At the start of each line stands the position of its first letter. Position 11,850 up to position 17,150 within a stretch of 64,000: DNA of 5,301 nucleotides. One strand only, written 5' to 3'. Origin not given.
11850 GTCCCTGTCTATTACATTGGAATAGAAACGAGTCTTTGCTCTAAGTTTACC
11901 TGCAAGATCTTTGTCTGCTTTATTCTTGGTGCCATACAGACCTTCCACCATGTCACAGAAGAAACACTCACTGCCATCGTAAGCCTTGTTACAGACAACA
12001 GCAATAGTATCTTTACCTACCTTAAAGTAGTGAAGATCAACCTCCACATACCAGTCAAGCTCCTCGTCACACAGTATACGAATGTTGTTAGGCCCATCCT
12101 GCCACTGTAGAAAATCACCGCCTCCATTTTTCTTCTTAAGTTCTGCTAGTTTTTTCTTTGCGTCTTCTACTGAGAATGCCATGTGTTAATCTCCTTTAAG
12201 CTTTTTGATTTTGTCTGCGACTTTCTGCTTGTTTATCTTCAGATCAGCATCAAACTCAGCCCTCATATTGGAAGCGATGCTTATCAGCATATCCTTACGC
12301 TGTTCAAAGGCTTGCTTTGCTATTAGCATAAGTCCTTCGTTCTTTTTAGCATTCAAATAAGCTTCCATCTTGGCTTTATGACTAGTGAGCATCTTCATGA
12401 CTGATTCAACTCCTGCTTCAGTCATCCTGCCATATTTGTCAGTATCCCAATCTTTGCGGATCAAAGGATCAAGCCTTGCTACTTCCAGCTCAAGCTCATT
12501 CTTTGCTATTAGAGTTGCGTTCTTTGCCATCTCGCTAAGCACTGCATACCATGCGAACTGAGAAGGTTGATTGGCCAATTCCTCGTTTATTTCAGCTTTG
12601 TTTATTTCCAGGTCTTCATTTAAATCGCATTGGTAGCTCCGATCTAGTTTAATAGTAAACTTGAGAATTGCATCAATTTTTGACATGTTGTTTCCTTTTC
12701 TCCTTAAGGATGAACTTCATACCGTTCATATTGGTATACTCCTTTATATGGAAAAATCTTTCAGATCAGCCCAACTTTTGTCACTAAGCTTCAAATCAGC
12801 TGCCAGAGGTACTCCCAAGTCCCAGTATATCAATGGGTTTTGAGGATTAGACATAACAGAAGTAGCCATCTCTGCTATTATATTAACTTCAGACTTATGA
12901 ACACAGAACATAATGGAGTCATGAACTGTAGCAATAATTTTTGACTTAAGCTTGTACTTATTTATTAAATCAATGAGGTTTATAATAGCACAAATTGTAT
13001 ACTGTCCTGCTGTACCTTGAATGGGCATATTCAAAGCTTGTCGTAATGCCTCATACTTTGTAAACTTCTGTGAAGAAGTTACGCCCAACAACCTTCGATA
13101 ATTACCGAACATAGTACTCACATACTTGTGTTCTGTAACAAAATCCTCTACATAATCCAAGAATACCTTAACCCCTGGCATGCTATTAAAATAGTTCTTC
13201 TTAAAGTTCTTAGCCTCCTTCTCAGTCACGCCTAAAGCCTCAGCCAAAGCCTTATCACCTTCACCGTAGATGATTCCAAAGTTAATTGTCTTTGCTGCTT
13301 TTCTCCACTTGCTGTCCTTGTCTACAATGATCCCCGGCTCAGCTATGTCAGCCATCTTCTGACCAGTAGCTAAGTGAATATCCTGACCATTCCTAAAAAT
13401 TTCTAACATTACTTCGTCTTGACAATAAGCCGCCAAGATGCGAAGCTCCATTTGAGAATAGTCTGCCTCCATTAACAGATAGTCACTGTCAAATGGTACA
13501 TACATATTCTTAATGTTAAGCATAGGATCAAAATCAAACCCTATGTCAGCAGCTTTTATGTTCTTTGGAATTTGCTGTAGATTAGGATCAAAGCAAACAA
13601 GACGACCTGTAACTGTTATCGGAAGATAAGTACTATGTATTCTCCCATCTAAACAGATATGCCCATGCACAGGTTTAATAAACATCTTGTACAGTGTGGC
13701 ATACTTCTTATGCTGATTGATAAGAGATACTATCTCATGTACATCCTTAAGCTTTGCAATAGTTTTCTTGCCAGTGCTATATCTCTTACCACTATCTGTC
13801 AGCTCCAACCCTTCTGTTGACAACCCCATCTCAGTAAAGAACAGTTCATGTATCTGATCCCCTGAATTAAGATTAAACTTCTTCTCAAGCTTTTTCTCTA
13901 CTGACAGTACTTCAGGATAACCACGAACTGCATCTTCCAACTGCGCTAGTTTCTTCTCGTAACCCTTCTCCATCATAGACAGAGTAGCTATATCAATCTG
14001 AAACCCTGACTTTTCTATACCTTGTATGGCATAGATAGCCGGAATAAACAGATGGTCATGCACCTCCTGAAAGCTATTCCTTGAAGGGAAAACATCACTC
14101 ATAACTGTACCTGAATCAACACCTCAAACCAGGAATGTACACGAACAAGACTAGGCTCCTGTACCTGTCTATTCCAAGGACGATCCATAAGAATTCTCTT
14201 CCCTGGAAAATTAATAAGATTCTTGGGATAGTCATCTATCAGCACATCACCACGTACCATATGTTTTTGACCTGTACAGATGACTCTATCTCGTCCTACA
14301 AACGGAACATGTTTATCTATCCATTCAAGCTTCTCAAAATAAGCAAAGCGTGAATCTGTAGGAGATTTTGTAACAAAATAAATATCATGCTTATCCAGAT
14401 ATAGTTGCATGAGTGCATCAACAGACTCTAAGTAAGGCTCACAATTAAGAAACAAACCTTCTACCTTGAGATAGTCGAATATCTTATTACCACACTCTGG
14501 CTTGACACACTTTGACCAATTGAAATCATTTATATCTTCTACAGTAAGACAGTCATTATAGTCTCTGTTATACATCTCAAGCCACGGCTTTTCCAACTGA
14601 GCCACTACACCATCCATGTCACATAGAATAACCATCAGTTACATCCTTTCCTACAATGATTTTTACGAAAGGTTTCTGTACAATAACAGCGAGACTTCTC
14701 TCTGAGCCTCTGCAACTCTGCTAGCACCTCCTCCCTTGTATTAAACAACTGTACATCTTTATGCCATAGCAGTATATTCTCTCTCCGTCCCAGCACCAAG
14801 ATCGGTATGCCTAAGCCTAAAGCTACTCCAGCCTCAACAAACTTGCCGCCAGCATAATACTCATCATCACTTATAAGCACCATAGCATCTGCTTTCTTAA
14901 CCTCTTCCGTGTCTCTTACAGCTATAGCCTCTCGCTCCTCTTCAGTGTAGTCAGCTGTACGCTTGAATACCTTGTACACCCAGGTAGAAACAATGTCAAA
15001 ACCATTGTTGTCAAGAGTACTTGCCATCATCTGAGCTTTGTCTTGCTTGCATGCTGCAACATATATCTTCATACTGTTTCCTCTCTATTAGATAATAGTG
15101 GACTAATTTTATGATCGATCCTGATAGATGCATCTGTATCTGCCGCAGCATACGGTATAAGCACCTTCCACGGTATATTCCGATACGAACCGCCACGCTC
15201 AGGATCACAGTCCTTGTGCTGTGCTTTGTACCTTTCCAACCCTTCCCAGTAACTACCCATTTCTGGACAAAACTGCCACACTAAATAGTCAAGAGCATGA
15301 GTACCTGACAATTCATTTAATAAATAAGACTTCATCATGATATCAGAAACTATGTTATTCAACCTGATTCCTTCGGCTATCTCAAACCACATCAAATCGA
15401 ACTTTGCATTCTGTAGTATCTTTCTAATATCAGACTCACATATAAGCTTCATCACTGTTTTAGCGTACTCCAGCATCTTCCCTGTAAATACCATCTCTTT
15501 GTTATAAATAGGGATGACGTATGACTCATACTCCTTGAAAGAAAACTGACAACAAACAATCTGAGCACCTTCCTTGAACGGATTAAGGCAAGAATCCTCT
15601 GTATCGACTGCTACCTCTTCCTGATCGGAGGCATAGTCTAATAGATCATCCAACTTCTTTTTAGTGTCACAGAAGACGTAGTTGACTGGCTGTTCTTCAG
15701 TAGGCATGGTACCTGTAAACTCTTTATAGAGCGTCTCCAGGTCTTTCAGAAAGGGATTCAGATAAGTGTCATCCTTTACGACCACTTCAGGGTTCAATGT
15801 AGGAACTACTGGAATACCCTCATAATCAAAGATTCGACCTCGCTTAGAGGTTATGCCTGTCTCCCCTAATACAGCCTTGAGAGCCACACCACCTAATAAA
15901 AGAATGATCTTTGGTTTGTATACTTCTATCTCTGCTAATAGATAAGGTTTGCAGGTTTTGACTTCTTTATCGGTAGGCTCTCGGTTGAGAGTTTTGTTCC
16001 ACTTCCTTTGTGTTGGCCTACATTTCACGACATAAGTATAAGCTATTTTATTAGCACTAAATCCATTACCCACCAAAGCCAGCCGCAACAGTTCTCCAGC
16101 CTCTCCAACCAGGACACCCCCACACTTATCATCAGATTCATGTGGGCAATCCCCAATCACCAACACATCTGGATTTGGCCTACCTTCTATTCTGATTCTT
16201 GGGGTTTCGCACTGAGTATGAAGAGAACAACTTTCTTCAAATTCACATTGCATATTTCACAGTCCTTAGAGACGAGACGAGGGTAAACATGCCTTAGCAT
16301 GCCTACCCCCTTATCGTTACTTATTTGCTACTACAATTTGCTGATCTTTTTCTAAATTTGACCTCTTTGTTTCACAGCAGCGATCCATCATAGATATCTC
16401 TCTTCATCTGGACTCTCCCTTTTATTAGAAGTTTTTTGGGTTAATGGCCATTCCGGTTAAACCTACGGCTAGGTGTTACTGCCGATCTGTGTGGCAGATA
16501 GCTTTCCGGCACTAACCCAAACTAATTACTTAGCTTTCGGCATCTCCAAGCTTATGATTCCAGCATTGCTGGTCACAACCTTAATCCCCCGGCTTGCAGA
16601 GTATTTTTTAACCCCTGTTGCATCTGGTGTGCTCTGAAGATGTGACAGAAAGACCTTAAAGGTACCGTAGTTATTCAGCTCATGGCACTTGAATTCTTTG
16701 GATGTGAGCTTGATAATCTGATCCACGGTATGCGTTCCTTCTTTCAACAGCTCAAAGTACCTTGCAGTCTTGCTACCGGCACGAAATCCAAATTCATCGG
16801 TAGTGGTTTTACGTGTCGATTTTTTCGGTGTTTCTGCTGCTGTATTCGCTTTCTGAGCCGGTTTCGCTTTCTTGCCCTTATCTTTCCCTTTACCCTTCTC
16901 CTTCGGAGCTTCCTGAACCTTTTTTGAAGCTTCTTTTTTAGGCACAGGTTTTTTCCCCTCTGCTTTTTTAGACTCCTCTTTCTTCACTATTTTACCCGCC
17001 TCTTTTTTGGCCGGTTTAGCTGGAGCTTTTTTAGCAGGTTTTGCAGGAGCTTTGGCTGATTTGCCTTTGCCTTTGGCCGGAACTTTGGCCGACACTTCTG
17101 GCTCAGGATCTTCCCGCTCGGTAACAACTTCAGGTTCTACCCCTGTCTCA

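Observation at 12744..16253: Family-A DNA polymerase split at the exo/pol boundary by two nucleotide-catabolism genes, with a UDG4-like domain on the exonuclease half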

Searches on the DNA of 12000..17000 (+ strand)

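Call 5: search_dna_similar(query=window:12000-17000:+, collection=phages, mode=distant, max_rows=25)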
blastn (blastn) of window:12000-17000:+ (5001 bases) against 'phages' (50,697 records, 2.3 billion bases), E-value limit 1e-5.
No match.
